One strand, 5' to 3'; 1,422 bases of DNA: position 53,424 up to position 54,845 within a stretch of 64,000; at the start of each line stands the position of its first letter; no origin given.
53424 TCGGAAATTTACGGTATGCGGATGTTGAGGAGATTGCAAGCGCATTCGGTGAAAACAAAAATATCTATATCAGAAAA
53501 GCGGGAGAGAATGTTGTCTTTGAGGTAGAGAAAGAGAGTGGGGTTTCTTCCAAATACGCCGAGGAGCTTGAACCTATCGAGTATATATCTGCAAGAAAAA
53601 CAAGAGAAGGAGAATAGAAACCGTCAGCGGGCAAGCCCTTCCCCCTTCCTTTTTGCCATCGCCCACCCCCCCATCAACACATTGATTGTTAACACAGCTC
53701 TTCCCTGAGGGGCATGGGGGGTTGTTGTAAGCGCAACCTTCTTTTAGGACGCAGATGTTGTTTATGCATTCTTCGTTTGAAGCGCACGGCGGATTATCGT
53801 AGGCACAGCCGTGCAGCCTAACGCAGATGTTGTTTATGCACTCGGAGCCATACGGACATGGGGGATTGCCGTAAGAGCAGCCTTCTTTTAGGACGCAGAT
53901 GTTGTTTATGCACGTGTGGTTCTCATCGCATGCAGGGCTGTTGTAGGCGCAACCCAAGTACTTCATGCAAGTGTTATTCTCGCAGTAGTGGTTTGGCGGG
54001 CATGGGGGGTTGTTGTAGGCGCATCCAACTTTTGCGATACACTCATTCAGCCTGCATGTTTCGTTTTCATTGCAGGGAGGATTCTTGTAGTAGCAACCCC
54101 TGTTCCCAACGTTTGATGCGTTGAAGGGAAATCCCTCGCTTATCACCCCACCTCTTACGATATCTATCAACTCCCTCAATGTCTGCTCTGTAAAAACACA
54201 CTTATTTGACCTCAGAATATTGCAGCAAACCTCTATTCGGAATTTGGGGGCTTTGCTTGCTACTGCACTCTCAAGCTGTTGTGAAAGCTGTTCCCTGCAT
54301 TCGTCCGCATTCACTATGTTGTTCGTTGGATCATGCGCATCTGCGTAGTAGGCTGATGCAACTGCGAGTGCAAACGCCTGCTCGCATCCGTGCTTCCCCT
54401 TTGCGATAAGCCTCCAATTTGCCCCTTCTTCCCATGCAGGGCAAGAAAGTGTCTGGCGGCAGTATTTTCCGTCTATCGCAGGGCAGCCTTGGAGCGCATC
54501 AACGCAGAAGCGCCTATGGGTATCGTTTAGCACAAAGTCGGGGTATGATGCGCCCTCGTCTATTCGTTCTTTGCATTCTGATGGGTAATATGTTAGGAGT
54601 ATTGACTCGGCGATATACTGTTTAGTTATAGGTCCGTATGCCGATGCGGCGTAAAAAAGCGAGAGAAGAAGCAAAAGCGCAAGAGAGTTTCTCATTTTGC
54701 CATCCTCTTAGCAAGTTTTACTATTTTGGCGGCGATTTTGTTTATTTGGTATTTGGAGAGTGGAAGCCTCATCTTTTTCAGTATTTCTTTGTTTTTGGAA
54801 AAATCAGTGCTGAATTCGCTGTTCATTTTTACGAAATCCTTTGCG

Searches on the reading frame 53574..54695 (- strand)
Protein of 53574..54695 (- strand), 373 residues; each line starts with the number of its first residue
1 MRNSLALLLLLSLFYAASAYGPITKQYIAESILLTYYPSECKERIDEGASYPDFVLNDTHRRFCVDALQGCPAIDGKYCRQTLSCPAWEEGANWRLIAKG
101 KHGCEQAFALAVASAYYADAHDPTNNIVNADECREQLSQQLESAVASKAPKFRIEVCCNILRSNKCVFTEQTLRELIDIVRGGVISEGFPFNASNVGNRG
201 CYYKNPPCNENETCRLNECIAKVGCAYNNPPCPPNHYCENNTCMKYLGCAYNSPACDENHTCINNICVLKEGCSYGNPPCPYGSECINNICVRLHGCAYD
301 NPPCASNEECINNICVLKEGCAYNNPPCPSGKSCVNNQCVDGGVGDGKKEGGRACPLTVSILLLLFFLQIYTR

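Call 32: search_protein_families(library=pfam, proteins=[window:53574-54695:-], max_evalue=0.00001)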
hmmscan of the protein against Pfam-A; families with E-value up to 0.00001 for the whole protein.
window:53574-54695:- (373 aa): 0 families

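Call 58: search_solved_structures(query=window:53574-54695:-, max_evalue=1)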
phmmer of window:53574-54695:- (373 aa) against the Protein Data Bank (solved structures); distinct sequences matched with E-value up to 1: 0.
